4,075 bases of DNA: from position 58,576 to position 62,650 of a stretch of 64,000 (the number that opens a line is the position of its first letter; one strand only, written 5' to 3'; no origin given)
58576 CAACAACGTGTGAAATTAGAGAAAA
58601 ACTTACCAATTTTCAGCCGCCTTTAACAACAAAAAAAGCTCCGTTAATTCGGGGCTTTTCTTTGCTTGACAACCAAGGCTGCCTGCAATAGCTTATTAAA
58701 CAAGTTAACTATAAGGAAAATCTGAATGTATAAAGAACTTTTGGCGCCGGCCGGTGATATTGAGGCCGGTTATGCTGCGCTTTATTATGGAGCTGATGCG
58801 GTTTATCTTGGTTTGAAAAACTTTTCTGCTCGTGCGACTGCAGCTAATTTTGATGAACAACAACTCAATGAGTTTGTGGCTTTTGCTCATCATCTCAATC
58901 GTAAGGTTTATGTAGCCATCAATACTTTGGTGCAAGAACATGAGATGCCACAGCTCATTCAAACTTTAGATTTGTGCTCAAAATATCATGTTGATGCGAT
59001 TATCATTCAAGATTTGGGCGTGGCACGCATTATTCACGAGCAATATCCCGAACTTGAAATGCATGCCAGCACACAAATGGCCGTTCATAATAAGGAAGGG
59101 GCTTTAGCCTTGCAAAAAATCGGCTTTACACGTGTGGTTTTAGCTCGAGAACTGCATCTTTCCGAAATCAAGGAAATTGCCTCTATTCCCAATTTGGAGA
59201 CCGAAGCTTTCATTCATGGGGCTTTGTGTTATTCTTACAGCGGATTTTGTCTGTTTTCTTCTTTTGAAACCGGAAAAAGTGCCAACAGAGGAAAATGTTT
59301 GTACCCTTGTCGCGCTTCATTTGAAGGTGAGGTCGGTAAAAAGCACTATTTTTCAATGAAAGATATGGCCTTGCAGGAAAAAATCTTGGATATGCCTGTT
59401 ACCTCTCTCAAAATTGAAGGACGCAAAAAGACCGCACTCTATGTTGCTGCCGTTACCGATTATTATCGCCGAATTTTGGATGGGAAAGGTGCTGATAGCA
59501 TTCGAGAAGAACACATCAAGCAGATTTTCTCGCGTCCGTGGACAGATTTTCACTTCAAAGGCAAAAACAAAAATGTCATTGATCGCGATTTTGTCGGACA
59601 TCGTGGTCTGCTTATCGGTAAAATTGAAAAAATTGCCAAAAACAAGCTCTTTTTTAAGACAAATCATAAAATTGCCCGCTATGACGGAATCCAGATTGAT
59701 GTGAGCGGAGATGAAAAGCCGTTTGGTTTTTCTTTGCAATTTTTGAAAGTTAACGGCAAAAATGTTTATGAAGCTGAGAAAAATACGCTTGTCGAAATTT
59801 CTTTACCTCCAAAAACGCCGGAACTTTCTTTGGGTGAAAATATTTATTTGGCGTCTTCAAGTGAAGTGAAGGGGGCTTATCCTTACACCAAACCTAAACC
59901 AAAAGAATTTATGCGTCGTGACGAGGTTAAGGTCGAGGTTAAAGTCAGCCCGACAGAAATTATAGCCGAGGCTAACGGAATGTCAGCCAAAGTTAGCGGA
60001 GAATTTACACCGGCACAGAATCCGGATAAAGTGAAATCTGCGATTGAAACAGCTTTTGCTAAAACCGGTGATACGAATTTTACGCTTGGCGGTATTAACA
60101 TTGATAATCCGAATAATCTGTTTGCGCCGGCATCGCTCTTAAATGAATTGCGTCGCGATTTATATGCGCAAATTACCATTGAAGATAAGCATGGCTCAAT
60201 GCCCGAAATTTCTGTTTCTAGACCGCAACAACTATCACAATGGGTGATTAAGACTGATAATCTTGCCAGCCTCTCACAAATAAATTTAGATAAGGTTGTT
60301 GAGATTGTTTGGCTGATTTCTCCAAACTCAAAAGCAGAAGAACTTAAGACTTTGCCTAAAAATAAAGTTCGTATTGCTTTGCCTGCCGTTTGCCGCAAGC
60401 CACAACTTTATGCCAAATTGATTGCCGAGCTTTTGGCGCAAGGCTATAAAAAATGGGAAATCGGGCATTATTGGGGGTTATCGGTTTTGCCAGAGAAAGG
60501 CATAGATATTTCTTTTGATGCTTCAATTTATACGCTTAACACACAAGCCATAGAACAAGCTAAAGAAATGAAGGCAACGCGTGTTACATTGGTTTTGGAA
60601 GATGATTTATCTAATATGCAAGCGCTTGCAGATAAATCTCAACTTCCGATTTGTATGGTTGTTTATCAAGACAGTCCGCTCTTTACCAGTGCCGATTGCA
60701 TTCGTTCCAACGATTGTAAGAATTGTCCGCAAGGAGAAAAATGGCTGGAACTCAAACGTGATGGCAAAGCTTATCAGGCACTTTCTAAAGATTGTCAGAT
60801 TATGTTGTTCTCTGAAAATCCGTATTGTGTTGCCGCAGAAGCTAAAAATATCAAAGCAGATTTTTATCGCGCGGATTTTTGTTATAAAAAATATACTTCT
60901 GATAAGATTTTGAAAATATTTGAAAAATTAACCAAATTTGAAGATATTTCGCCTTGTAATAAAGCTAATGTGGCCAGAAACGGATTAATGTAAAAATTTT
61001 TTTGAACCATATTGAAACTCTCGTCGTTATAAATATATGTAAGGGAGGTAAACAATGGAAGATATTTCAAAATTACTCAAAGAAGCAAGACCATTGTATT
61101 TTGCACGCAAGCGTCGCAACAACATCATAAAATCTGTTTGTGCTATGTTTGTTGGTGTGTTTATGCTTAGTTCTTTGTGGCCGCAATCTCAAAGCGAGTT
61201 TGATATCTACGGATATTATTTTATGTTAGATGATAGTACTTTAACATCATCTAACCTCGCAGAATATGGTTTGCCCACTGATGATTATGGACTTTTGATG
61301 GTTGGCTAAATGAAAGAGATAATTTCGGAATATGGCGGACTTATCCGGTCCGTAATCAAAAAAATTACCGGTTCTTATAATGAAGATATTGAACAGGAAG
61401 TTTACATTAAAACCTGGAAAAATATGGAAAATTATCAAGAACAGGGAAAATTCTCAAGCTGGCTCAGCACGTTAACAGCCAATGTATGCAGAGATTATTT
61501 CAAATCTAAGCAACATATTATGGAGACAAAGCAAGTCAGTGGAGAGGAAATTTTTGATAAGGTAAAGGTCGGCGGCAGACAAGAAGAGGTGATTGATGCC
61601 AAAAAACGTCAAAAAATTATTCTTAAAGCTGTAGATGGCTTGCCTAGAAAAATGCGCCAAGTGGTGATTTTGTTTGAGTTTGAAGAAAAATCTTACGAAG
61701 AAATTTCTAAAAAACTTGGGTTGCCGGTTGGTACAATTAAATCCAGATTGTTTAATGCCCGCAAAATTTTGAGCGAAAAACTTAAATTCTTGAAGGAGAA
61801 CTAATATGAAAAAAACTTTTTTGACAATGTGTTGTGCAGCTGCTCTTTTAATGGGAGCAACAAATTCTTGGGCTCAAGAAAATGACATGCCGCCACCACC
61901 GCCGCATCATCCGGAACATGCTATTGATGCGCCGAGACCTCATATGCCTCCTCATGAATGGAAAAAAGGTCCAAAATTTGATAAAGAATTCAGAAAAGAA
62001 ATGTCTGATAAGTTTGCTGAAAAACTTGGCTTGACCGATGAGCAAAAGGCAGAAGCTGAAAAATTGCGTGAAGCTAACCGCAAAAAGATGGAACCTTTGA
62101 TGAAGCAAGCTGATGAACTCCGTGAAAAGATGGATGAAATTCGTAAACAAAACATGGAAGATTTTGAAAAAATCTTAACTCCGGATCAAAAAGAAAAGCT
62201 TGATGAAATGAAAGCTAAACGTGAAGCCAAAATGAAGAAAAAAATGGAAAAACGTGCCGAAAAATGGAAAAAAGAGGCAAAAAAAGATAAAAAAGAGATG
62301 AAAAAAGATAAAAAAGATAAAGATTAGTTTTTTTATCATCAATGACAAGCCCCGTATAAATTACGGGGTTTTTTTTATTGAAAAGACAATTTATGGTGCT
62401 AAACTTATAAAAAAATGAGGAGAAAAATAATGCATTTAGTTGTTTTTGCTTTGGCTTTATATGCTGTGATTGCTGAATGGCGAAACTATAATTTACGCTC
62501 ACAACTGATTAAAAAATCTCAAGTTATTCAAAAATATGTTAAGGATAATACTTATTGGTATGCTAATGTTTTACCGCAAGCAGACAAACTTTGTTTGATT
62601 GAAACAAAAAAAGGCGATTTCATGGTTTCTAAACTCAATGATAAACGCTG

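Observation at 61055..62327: ECF sigma module with unusual partners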

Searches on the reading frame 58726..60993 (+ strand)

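Call 3: search_protein_families(library=pfam, proteins=[window:58726-60993:+], max_evalue=1)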
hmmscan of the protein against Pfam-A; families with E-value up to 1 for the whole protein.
window:58726-60993:+ (755 aa): 4 families
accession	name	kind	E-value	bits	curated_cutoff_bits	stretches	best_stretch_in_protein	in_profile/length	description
PF01136.24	Peptidase_U32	-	6.7e-66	222.3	22.4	2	74-282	1-232/233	Peptidase family U32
PF12392.13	DUF3656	-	3.6e-14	53.8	22.1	1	400-483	22-104/109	Collagenase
PF25223.1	DUF7841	-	0.03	15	25.2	0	385-449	37-101/114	Domain of unknown function (DUF7841)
PF08547.18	CIA30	-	0.051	14.1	24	1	310-352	59-101/157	Complex I intermediate-associated protein 30 (CIA30)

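Call 4: search_protein_families(library=ncbifam, proteins=[window:58726-60993:+], max_evalue=1)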
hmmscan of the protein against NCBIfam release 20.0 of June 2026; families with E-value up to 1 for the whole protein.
window:58726-60993:+ (755 aa): 4 families
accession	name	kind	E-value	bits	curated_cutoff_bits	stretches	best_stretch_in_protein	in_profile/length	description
NF011996.0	PRK15452.1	equivalog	1.2e-56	192.4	534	2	3-206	5-209/449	prephenate-dependent tRNA uridine(34) hydroxylase TrhP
NF047963.1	quinone_UbiU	equivalog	5.1e-49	167.2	440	2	4-192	2-194/331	ubiquinone anaerobic biosynthesis protein UbiU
NF011991.0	PRK15447.1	equivalog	2.3e-10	40.4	283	1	23-201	29-202/302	U32 family peptidase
NF047965.1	quinone_UbiV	equivalog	8.3e-10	38.6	275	1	23-201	28-196/292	ubiquinone anaerobic biosynthesis protein UbiV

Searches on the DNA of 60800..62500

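Call 93: search_rna_families(source=window, start=60800, end=62500, threshold=evalue, max_evalue=1)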
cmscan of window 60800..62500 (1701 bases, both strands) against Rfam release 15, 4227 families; matches with E-value up to 1: 2.
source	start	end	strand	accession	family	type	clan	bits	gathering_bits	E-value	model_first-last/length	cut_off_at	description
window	62334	62376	-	RF02628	Hrs1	Gene; sRNA;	-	23.7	56.4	0.078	1-74/74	no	Hfq-regulated sRNA 1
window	62093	62169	+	RF01177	snR67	Gene; snRNA; snoRNA; CD-box;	CL00053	18.3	55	0.78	1-83/83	no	Small nucleolar RNA snR67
